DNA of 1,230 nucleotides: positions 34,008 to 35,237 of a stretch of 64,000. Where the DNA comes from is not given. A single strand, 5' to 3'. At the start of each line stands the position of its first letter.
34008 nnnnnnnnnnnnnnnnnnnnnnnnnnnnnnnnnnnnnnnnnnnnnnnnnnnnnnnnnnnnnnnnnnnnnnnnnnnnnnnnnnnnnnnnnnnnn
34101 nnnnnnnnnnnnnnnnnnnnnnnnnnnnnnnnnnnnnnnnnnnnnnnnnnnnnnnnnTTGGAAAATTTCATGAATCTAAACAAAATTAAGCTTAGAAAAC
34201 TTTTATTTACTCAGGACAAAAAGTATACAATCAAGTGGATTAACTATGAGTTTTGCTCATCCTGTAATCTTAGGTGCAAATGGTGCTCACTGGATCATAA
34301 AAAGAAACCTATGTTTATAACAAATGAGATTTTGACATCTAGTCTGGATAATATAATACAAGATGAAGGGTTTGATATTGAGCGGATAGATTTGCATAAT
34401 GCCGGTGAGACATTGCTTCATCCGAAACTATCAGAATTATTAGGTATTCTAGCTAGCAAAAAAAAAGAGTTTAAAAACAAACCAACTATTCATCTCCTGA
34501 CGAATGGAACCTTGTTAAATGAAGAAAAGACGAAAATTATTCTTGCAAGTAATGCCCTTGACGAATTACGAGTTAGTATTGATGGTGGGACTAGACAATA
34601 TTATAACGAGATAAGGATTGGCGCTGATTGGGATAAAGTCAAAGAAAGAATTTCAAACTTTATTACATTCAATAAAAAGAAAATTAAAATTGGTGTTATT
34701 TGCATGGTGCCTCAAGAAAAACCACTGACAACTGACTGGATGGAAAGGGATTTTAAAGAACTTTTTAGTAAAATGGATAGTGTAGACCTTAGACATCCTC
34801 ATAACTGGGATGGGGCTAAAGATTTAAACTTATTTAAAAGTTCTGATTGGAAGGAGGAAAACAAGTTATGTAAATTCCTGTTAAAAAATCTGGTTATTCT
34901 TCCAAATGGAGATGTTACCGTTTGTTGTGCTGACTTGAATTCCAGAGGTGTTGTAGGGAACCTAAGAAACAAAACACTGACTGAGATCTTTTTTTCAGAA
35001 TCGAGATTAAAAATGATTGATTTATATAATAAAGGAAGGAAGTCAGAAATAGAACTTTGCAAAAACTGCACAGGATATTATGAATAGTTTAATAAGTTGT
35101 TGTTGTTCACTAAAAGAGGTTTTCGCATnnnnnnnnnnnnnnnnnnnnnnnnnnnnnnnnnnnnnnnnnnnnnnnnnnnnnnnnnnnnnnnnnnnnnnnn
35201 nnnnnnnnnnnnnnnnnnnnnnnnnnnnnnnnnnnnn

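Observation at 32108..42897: ABC-transporter-dependent glycan pathway with Wzt C-terminal domain, a methyltransferase-coiled-coil-GT2-GT4 megaenzyme and a radical SAM/SPASM enzyme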

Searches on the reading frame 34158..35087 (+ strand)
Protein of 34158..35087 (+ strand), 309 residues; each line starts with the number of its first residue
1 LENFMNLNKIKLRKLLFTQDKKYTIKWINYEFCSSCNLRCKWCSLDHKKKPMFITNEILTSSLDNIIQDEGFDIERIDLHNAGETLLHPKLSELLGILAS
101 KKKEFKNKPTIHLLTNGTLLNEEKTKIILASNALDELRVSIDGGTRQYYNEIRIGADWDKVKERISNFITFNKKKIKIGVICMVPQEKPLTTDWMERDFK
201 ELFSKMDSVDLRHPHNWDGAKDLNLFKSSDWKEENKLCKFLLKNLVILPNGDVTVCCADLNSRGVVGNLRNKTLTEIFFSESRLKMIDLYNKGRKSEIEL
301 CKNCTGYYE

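Call 4: search_protein_families(library=pfam, proteins=[window:34158-35087:+], max_evalue=0.01)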
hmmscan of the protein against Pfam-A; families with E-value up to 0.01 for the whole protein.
window:34158-35087:+ (309 aa): 3 families
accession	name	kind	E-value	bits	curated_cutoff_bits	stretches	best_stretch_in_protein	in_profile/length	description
PF04055.27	Radical_SAM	-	2.4e-13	51.1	29.5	1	31-185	2-152/166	Radical SAM superfamily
PF13186.11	SPASM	-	3.2e-12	47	21.5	1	238-305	1-67/67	Iron-sulfur cluster-binding domain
PF13353.11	Fer4_12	-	0.00092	20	22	1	32-150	11-122/137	4Fe-4S single cluster domain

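Call 6: search_protein_families(library=ncbifam, proteins=[window:34158-35087:+], max_evalue=0.001)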
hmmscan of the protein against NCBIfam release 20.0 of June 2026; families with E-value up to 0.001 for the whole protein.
window:34158-35087:+ (309 aa): 40 families (the best 25 are shown)
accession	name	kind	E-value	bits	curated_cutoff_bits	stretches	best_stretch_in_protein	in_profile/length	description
TIGR02666.1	moaA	equivalog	7.6e-14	51.4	284.05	1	34-183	18-165/336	GTP 3',8-cyclase MoaA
TIGR04317.1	W_rSAM_matur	equivalog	1.1e-13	51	380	1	25-175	3-143/349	tungsten cofactor oxidoreductase radical SAM maturase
NF033640.1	N_Twi_rSAM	subfamily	2.2e-13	50.1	170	1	83-182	181-278/398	twitch domain-containing radical SAM protein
TIGR04321.1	spiroSPASM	subfamily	2.7e-13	49.4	250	1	28-308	233-506/510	spiro-SPASM protein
TIGR04311.1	rSAM_Geo_metal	subfamily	1.9e-12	47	400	1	30-181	7-156/423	radical SAM/SPASM family putative metalloenzyme maturase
NF047865.1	rSAM_PapB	equivalog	4.7e-12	45.8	340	1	34-172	11-153/330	PapB family radical SAM/SPASM ranthipeptide maturase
NF038283.1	viperin_w_prok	equivalog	8.6e-11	41.5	180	1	27-152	3-125/281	viperin family antiviral radical SAM protein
NF001199.0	PRK00164.2-1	equivalog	5.1e-10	39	231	1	30-184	16-161/308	GTP 3',8-cyclase MoaA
TIGR04250.1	SCM_rSAM_ScmE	equivalog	2.4e-09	36.6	400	1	28-166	5-135/358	SynChlorMet cassette radical SAM/SPASM protein ScmE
NF040492.1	not_ScfB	exception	7.4e-09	35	855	1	17-164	87-234/450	ScfB-related radical SAM/SPASM orphan maturase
TIGR02668.1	moaA_archaeal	equivalog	7.4e-09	35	325.25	1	28-184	12-159/303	GTP 3',8-cyclase MoaA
TIGR03962.1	mycofact_rSAM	equivalog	9.9e-09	34.8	265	1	28-181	14-157/339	mycofactocin radical SAM maturase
TIGR03942.1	sulfatase_rSAM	equivalog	1.6e-08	34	349.45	1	34-188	9-165/363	anaerobic sulfatase maturase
TIGR04340.1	rSAM_ACGX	hypoth_equivalog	2.4e-08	33.6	400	1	30-181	7-151/341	radical SAM/SPASM domain protein, ACGX system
NF038170.1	lachnocin_rSAM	equivalog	4e-08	32.6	550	1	23-171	73-226/440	lachnocin radical SAM maturase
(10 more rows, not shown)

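Call 12: search_solved_structures(query=window:34158-35087:+, max_evalue=0.01)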
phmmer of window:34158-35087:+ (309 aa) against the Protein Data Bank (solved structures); distinct sequences matched with E-value up to 0.01: 6.
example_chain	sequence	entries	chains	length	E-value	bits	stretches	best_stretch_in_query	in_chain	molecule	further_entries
4m7t_A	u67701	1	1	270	3.2e-08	36.3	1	237-305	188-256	BtrN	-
4m7s_A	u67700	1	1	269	3.6e-08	36.1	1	238-305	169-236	BtrN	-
5wgg_A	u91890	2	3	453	1.7e-06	30.6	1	14-157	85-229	Radical SAM domain protein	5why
6q2p_A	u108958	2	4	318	0.001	21.5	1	24-147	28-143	Radical S-adenosyl methionine domain-containing protein 2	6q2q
5vsl_A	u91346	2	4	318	0.001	21.5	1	24-147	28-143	Radical S-adenosyl methionine domain-containing protein 2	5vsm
9dfu_A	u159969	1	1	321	0.0013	21.2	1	27-181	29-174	Radical SAM core domain-containing protein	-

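Call 23: find_homologous_proteins(query=window:34170-35087:+, max_evalue=0.00001)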
Query window:34170-35087:+ (305 aa): 292 proteins with E <= 0.00001 among 1570 candidates; the best 120 are listed.
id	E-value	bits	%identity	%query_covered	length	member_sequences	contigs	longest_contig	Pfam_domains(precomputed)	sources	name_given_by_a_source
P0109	1.5e-203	693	100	100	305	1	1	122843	PF13186.12,PF04055.28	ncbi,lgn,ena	-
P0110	2.1e-123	429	62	98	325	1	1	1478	PF13186.12,PF04055.28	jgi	-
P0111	6.8e-115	402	57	98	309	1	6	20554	PF13186.12,PF04055.28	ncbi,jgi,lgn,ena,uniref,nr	ncbi:MAG: Radical SAM domain protein [Candidatus Wolfebacteria bacterium GW2011_GWC2_39_22]|uniref:R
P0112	2.7e-114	400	58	99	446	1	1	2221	PF13186.12,PF04055.28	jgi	jgi:radical SAM protein with 4Fe4S-binding SPASM domain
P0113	1.2e-113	397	58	99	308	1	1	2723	PF13186.12,PF04055.28,PF13353.12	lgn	-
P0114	1.2e-112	394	56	99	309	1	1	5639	PF13186.12,PF04055.28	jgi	jgi:radical SAM protein with 4Fe4S-binding SPASM domain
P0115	2.3e-111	390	56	99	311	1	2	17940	PF13186.12,PF04055.28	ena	-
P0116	7.9e-108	378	54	98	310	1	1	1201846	PF13186.12,PF04055.28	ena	-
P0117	3.5e-107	376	53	99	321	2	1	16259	PF13186.12,PF04055.28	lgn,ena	-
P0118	4.8e-107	376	55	97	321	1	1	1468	PF13186.12,PF04055.28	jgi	jgi:radical SAM protein with 4Fe4S-binding SPASM domain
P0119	8.9e-105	368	54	99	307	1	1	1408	PF13186.12,PF04055.28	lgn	-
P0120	2.4e-104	367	53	99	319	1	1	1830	PF13186.12,PF04055.28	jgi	jgi:sulfatase maturation enzyme AslB (radical SAM superfamily)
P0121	1.3e-103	364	52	97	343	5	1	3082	PF13186.12,PF04055.28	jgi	-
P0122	1.4e-103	364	51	99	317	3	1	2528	PF13186.12,PF04055.28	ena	-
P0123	7.5e-103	362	53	98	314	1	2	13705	PF13186.12,PF04055.28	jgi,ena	-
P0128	1.3e-97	345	53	93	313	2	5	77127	PF13186.12,PF04055.28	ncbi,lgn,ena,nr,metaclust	ncbi:MAG: hypothetical protein A2031_01745 [Deltaproteobacteria bacterium RBG_19FT_COMBO_43_11]|nr:M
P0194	1.2e-76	276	44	95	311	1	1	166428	PF13186.12,PF04055.28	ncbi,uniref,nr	ncbi:SPASM domain-containing protein [Maridesulfovibrio ferrireducens]|uniref:SPASM domain-containin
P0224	4.1e-71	258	46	93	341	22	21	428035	PF13186.12,PF04055.28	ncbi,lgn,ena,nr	ncbi:MAG: radical SAM protein [Flavobacteriales bacterium]|nr:radical SAM protein [Flavobacteriales 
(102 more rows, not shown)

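Call 24: find_encoding_contigs(protein=P0111, flank=7000, max_places=2)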
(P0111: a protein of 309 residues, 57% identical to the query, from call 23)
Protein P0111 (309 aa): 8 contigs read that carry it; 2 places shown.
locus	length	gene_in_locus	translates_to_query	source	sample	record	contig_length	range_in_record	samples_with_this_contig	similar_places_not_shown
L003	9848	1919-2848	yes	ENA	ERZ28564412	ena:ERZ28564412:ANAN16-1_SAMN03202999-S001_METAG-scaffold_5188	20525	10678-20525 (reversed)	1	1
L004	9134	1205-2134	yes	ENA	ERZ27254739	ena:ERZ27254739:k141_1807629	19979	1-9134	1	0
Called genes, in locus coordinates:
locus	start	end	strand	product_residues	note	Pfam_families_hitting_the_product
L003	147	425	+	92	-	PF05635:23S_rRNA_IVP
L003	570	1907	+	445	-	PF13476:AAA_23 (weak), PF00005:ABC_tran, PF13304:AAA_21 (weak), PF14524:Wzt_C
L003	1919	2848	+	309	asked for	PF04055:Radical_SAM, PF13186:SPASM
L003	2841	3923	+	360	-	PF01209:Ubie_methyltran (faint), PF08241:Methyltransf_11, PF13649:Methyltransf_25 (weak)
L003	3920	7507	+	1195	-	PF13439:Glyco_transf_4 (faint), PF00534:Glycos_transf_1, PF13692:Glyco_trans_1_4, PF13506:Glyco_transf_21, PF00535:Glycos_transf_2, PF13641:Glyco_tranf_2_3, PF00534:Glycos_transf_1, PF13692:Glyco_trans_1_4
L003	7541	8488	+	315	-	PF01073:3Beta_HSD, PF01370:Epimerase, PF02719:Polysacc_synt_2, PF04321:RmlD_sub_bind, PF05368:NmrA, PF07993:NAD_binding_4 (faint), PF16363:GDP_Man_Dehyd, PF13460:NAD_binding_10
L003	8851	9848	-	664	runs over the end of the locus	-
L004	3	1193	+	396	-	?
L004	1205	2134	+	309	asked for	PF04055:Radical_SAM, PF13186:SPASM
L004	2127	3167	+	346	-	PF01209:Ubie_methyltran (faint), PF08241:Methyltransf_11, PF13649:Methyltransf_25 (weak)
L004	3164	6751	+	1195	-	PF13439:Glyco_transf_4 (faint), PF00534:Glycos_transf_1, PF13692:Glyco_trans_1_4, PF13506:Glyco_transf_21, PF00535:Glycos_transf_2, PF13641:Glyco_tranf_2_3, PF00534:Glycos_transf_1, PF13692:Glyco_trans_1_4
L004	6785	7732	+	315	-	PF01073:3Beta_HSD, PF01370:Epimerase, PF02719:Polysacc_synt_2, PF04321:RmlD_sub_bind, PF05368:NmrA, PF07993:NAD_binding_4 (faint), PF16363:GDP_Man_Dehyd, PF13460:NAD_binding_10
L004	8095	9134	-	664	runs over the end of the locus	-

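Call 25: find_encoding_contigs(protein=P0194, flank=7000, max_places=1)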
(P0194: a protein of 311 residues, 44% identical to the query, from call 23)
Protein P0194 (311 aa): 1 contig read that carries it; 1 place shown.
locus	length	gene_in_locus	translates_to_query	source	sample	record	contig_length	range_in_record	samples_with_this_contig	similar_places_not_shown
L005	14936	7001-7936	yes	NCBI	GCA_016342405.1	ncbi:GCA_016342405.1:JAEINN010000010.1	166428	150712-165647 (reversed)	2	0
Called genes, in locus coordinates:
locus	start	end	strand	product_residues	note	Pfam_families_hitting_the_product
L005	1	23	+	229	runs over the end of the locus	PF12945:PilZNR, PF07238:PilZ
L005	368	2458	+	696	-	PF12729:4HB_MCP_1 (weak), PF08448:PAS_4 (weak), PF00015:MCPsignal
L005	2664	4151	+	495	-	PF13581:HATPase_c_2 (weak)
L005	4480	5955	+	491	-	-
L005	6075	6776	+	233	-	PF17837:4PPT_N, PF01648:ACPS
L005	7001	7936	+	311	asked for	PF04055:Radical_SAM, PF13186:SPASM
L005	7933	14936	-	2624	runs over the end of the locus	PF00668:Condensation, PF00501:AMP-binding, PF00550:PP-binding, PF00668:Condensation, PF00501:AMP-binding, PF13193:AMP-binding_C, PF00550:PP-binding, PF01370:Epimerase, +4 more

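Call 26: find_encoding_contigs(protein=P0224, flank=7000, max_places=2)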
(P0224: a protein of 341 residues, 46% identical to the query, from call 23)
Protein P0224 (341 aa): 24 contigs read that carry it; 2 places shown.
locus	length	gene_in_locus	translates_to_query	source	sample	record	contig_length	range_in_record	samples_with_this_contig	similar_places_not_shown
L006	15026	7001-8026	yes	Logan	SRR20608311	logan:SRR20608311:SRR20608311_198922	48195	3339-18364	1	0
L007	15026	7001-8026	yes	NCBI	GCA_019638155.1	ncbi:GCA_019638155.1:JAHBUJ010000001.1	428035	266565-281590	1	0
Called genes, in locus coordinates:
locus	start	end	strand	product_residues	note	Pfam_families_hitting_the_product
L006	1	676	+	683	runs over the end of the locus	PF05649:Peptidase_M13_N, PF01431:Peptidase_M13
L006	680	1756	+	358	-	PF08713:DNA_alkylation (weak)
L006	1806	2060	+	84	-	-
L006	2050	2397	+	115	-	PF02452:PemK_toxin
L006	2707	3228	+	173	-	-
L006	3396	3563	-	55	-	-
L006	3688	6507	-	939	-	PF25596:CPSase_L_D1, PF01071:GARS_A (faint), PF02655:ATP-grasp_3 (faint), PF02786:CPSase_L_D2, PF02787:CPSase_L_D3, PF25596:CPSase_L_D1, PF02786:CPSase_L_D2, PF02222:ATP-grasp, +3 more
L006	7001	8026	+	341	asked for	PF04055:Radical_SAM, PF13186:SPASM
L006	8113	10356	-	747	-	PF01734:Patatin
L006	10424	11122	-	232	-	PF01497:Peripla_BP_2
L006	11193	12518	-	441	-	PF01171:ATP_bind_3, PF28558:TilS_SCL, PF11734:TilS_C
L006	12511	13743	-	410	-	PF00425:Chorismate_bind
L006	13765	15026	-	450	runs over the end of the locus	PF01637:ATPase_2 (faint), PF13173:AAA_14, PF13635:DUF4143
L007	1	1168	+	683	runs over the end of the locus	PF05649:Peptidase_M13_N, PF01431:Peptidase_M13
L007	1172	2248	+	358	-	PF08713:DNA_alkylation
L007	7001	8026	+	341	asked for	PF04055:Radical_SAM, PF13186:SPASM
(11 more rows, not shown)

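Call 27: find_encoding_contigs(protein=P0116, flank=8000, max_places=1)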
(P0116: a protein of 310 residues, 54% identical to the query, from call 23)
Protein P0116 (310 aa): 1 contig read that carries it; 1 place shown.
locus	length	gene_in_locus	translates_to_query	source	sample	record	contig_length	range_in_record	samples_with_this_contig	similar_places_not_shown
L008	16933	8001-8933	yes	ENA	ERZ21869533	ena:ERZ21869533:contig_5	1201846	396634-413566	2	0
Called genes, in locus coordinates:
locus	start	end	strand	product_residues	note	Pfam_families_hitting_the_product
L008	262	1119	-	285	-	-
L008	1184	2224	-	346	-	PF01073:3Beta_HSD, PF01370:Epimerase, PF02719:Polysacc_synt_2, PF04321:RmlD_sub_bind, PF08659:KR (weak), PF16363:GDP_Man_Dehyd, PF07993:NAD_binding_4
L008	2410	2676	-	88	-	-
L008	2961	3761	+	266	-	PF01061:ABC2_membrane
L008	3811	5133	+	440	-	PF13439:Glyco_transf_4, PF13477:Glyco_trans_4_2 (weak), PF13579:Glyco_trans_4_4, PF00534:Glycos_transf_1, PF13692:Glyco_trans_1_4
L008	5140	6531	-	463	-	PF00534:Glycos_transf_1, PF13692:Glyco_trans_1_4, PF13524:Glyco_trans_1_2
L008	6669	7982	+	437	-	PF00005:ABC_tran, PF13304:AAA_21 (faint), PF14524:Wzt_C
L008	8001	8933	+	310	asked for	PF04055:Radical_SAM, PF13186:SPASM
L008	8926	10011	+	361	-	-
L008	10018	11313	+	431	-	-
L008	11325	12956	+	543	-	PF00483:NTP_transferase, PF01636:APH (faint)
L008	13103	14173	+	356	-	-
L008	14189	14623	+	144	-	PF04138:GtrA_DPMS_TM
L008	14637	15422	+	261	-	PF00535:Glycos_transf_2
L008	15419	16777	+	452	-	-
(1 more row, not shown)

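Call 28: find_encoding_contigs(protein=P0128, flank=8000, max_places=1)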
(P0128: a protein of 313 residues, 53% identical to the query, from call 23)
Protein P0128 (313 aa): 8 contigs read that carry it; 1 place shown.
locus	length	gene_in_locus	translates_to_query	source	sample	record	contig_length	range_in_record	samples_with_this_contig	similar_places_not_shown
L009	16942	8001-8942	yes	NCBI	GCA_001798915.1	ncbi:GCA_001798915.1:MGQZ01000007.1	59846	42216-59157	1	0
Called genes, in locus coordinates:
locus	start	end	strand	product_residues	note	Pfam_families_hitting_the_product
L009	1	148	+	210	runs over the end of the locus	PF13489:Methyltransf_23 (weak), PF08241:Methyltransf_11 (weak)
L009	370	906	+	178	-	PF13302:Acetyltransf_3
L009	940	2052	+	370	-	PF01041:DegT_DnrJ_EryC1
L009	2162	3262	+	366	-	PF00535:Glycos_transf_2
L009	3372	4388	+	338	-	PF00106:adh_short (faint), PF01073:3Beta_HSD, PF01370:Epimerase, PF02719:Polysacc_synt_2, PF04321:RmlD_sub_bind, PF07993:NAD_binding_4 (faint), PF16363:GDP_Man_Dehyd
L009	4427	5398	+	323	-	-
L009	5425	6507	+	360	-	PF13469:Sulfotransfer_3 (weak)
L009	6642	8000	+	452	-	PF00005:ABC_tran, PF14524:Wzt_C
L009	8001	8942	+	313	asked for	PF04055:Radical_SAM, PF13186:SPASM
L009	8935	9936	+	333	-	PF08241:Methyltransf_11 (faint)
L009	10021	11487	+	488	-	PF00535:Glycos_transf_2, PF13641:Glyco_tranf_2_3, PF13632:Glyco_trans_2_3 (weak)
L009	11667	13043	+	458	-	PF02310:B12-binding, PF04055:Radical_SAM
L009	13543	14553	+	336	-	PF13641:Glyco_tranf_2_3, PF00535:Glycos_transf_2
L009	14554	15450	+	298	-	PF00535:Glycos_transf_2, PF10111:Glyco_tranf_2_2 (faint), PF13712:Glyco_tranf_2_5 (faint), PF13632:Glyco_trans_2_3 (weak), PF13641:Glyco_tranf_2_3 (weak)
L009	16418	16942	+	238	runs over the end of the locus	PF01925:TauE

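Call 45: find_related_loci(query=A3, collection=genome_contigs, flank=7000)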
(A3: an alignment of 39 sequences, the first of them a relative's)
Query A3 (305 aa) in genome_contigs; peptide patterns used: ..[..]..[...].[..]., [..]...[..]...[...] (x = any residue, [..] = any of these).
146 stretches matched a pattern; 129 encode a relative of the query (tblastn E <= 1e-3); the best 80 are kept; 80 distinct loci.
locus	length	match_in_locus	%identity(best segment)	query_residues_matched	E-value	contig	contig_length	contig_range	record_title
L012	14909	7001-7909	57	5-305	1e-120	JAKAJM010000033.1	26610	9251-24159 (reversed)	MAG: Nitrospirae bacterium isolate WY3.bin97 NODE_2816_length_26610_cov_1.621795, whole genome shotgun sequence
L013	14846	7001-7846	53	8-286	4e-103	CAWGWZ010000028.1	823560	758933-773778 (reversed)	MAG: uncultured delta proteobacterium isolate MFD04408.bin.3.38 genome assembly, contig: contig_9734, whole genome shotg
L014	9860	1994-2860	51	20-304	6e-102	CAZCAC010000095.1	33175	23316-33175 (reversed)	MAG TPA_asm: uncultured Planctomycetaceae bacterium isolate binchicken_co65_457 genome assembly, contig: NODE_5298_lengt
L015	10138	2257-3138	47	18-305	8e-100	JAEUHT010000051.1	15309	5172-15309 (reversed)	MAG: Planctomycetota bacterium isolate new MAG-24 k141_3533965, whole genome shotgun sequence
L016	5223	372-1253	50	22-305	9e-100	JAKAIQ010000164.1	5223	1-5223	MAG: Deltaproteobacteria bacterium isolate WY3.bin34 NODE_32900_length_5223_cov_1.253140, whole genome shotgun sequence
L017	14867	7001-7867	53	21-305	1e-98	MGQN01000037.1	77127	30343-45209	MAG: Deltaproteobacteria bacterium RBG_16_44_11 RBG_16_scaffold_599, whole genome shotgun sequence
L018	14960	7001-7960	43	17-305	1e-96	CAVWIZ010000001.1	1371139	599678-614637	MAG: uncultured Acidobacteriota bacterium isolate MFD02242.bin.2.28 genome assembly, contig: contig_1405, whole genome s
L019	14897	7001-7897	45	10-304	6e-94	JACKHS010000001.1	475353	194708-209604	MAG: Planctomycetota bacterium isolate HK-STAS-PLAN-24 HK-STAS-PLAN-24_1, whole genome shotgun sequence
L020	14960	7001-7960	43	21-305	4e-94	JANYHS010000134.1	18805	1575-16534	MAG: Acidobacteria bacterium isolate GL140_1_metabinner_89_sub GL140_1_k141_515446, whole genome shotgun sequence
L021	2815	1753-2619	47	22-305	2e-86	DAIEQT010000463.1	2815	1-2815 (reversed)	MAG TPA_asm: Ignavibacteria bacterium isolate clean1192 k141_1837401, whole genome shotgun sequence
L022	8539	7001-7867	46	22-305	1e-84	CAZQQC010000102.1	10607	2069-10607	MAG TPA_asm: uncultured Melioribacter sp. isolate SRP093762_co1_172 genome assembly, contig: NODE_3596_length_10607_cov_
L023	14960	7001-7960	41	20-305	1e-82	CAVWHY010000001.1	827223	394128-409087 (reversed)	MAG: uncultured Acidobacteriota bacterium isolate MFD00392.bin.2.254 genome assembly, contig: contig_11534, whole genome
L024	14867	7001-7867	45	22-305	1e-81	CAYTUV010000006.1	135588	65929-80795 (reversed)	MAG TPA_asm: uncultured Melioribacter sp. isolate binchicken_co191_177 genome assembly, contig: NODE_141_length_135588_c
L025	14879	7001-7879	48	16-304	2e-98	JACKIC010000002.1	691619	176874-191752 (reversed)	MAG: Planctomycetota bacterium isolate HK-STAS-PLAN-34 HK-STAS-PLAN-34_2, whole genome shotgun sequence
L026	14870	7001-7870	40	21-304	3e-78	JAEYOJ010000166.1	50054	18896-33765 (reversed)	MAG: Proteobacteria bacterium isolate OH_CBB_149 k127_770058, whole genome shotgun sequence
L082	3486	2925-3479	57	16-197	2e-68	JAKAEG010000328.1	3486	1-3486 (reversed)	MAG: Nitrospirae bacterium isolate WY1.bin133 NODE_52706_length_3486_cov_0.966061, whole genome shotgun sequence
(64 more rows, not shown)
